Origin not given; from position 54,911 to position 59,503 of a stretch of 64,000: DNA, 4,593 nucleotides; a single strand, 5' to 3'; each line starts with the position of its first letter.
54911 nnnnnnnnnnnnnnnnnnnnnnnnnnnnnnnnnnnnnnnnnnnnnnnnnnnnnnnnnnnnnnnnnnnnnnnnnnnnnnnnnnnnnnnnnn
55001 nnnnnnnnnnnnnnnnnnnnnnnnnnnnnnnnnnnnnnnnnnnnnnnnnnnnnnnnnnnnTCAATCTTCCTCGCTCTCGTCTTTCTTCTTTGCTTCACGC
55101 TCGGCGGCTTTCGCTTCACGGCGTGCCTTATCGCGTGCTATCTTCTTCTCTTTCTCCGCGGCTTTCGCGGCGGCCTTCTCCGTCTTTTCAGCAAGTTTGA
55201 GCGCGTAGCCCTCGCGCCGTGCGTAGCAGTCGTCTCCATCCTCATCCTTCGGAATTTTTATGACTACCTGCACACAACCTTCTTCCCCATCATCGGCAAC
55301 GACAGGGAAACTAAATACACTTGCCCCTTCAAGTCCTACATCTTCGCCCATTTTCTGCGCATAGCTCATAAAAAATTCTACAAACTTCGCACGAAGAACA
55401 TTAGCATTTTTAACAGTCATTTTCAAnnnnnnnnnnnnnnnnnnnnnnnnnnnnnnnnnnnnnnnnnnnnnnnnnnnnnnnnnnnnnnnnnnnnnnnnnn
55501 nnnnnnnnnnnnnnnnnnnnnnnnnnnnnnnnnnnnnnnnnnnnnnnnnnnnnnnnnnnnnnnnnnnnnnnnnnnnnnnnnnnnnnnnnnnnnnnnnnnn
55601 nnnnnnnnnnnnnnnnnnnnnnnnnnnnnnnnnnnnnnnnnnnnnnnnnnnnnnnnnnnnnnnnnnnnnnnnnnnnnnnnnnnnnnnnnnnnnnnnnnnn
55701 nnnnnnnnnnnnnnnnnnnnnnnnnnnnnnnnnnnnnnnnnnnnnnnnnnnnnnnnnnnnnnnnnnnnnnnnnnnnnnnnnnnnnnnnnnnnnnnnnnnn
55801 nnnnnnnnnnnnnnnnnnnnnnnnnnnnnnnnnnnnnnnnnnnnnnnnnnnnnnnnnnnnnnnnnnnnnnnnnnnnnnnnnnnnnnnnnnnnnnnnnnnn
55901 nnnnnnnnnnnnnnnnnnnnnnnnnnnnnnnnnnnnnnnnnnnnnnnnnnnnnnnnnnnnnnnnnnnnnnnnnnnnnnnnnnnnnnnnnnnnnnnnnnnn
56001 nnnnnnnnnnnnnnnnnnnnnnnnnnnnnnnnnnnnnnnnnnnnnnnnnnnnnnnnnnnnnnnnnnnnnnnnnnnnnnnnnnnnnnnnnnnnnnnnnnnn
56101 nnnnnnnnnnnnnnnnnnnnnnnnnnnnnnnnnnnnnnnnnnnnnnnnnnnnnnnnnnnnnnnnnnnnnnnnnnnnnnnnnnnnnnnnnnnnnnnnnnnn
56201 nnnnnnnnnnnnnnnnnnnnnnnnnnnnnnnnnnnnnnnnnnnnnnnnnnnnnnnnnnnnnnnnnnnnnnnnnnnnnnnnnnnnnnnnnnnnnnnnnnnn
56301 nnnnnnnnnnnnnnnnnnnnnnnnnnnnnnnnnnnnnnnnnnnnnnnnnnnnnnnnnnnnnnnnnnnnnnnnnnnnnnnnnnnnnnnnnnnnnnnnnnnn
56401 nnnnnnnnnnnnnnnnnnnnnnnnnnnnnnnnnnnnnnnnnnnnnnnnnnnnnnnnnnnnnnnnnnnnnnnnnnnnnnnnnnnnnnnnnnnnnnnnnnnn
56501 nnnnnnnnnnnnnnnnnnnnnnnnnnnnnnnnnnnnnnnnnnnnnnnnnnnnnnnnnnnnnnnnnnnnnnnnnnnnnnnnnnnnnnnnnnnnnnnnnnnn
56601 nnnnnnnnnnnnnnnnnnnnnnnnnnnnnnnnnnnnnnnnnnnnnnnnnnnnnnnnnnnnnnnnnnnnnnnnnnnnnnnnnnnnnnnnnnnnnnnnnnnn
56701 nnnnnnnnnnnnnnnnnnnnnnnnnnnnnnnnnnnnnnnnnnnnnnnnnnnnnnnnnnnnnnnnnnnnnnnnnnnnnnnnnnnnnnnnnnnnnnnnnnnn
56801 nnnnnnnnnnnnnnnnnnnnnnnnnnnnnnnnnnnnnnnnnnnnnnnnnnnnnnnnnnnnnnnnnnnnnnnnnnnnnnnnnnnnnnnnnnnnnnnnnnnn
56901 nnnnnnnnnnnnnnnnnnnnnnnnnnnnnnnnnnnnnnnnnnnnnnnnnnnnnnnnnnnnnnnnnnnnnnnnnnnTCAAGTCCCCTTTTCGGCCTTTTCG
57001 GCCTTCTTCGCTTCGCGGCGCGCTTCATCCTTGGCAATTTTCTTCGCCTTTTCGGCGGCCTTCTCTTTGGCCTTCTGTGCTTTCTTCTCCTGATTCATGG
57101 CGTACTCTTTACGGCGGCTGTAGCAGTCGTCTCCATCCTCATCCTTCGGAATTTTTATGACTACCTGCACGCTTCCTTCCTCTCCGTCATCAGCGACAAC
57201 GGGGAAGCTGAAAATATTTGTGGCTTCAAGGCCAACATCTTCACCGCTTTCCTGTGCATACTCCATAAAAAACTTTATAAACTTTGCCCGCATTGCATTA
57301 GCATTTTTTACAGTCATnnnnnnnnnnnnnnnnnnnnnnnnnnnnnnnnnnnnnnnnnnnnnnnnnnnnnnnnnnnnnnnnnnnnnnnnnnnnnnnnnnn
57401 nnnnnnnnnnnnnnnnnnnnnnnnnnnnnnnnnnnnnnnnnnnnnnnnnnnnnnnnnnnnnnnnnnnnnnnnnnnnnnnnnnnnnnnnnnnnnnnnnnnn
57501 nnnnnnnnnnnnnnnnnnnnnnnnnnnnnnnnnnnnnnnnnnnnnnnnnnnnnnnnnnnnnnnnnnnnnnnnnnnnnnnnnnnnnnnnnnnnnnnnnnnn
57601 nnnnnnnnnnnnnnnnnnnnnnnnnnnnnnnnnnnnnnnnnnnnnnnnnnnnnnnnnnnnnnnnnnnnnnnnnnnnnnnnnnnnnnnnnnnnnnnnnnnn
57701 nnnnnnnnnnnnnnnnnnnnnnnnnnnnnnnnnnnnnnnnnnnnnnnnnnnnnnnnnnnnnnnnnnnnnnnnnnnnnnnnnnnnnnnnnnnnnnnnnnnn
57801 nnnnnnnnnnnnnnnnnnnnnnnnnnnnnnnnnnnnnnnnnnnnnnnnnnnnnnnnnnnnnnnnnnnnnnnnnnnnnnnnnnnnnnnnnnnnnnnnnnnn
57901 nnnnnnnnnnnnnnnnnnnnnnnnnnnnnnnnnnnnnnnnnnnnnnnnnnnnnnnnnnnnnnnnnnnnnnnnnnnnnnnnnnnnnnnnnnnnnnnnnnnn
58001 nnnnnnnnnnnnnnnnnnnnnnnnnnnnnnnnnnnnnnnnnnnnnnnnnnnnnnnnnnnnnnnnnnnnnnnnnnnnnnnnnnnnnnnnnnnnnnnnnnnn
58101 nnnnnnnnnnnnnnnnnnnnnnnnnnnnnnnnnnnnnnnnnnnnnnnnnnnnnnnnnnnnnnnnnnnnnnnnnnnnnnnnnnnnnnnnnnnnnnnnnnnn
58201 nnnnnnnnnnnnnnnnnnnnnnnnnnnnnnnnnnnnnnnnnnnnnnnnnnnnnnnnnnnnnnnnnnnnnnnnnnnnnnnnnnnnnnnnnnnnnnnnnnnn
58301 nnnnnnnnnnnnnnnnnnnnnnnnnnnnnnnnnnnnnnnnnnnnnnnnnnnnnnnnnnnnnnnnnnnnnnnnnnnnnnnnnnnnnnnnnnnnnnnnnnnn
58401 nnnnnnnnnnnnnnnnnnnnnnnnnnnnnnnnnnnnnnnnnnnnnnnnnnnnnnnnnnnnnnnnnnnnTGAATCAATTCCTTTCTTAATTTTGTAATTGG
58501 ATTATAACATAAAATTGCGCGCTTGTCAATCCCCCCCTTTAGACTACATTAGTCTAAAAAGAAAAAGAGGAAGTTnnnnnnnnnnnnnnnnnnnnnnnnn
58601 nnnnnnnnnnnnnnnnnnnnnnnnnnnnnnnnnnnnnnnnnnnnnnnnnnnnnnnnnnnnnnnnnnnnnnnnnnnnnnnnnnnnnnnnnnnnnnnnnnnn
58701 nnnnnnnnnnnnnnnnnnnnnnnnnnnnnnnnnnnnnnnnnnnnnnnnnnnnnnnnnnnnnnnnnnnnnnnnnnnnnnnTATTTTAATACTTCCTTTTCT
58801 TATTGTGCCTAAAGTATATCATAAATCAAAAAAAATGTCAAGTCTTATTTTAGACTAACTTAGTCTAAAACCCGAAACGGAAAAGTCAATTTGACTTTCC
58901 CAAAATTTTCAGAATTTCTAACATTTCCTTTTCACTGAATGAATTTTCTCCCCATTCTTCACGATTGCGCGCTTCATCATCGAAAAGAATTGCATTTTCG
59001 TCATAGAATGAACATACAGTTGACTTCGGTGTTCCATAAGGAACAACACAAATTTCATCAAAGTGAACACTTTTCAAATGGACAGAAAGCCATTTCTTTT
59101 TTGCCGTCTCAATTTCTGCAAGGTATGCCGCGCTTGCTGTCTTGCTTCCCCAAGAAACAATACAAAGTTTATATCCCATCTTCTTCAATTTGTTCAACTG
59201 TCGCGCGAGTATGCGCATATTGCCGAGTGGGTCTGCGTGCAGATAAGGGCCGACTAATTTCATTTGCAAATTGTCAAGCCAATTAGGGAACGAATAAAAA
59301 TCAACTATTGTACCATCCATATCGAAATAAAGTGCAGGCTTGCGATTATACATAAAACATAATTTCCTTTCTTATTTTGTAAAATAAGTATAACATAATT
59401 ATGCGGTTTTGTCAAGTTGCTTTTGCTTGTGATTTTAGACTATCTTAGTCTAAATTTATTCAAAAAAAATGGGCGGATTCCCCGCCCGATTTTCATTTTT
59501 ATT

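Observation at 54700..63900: Cassette-like early module: 22 small genes, each flanked by a perfect 21-bp palindrome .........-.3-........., a sigma70 promoter and a terminator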

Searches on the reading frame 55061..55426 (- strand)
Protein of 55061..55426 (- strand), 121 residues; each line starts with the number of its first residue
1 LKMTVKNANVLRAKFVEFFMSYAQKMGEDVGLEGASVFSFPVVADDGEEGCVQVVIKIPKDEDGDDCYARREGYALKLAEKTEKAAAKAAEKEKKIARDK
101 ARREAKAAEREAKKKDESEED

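Call 10: search_protein_families(library=pfam, max_evalue=0.01, proteins=[window:55061-55426:-])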
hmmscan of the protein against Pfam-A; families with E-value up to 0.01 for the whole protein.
window:55061-55426:- (121 aa): 0 families

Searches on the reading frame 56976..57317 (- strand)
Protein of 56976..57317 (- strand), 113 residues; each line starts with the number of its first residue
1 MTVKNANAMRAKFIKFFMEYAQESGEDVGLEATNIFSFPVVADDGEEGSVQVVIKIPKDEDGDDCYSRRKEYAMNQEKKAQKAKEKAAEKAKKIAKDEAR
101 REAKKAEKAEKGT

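Call 10: search_protein_families(library=pfam, max_evalue=0.01, proteins=[window:56976-57317:-])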
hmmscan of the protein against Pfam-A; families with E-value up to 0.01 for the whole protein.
window:56976-57317:- (113 aa): 0 families

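Call 29: search_protein_families(library=phrogs, proteins=[window:56976-57317:-], max_evalue=0.001)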
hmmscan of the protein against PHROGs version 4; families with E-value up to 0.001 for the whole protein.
window:56976-57317:- (113 aa): 0 families

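Call 56: search_protein_families(library=pfam, max_evalue=0.01, proteins=[window:56979-57317:-])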
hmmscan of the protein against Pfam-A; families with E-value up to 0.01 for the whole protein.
seq(113 aa): 0 families

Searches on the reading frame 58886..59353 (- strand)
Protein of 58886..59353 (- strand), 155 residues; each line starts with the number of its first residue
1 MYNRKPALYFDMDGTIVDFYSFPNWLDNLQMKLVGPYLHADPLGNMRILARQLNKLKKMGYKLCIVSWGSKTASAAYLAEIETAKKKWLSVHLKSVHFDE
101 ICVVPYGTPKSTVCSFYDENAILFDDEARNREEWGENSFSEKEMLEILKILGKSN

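Call 10: search_protein_families(library=pfam, max_evalue=0.01, proteins=[window:58886-59353:-])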
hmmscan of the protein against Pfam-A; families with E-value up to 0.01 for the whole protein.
window:58886-59353:- (155 aa): 1 family
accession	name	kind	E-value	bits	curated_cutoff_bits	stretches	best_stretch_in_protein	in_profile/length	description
PF00702.32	Hydrolase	-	0.00048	21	26.4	0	53-84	107-136/191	haloacid dehalogenase-like hydrolase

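Call 65: search_solved_structures(query=window:58889-59353:-, max_evalue=1)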
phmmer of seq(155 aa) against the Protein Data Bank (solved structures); distinct sequences matched with E-value up to 1: 4.
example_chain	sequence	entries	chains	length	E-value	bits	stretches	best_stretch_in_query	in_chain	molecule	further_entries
3l8e_A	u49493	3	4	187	0.13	15.5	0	5-107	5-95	D,D-heptose 1,7-bisphosphate phosphatase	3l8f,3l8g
2gmw_A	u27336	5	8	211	0.19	14.9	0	5-107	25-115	D,D-heptose 1,7-bisphosphate phosphatase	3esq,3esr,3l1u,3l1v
2j4j_A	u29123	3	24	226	0.5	13.6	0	28-74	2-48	URIDYLATE KINASE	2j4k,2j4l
2dlq_A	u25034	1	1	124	0.83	12.9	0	79-139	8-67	GLI-Kruppel family member HKR3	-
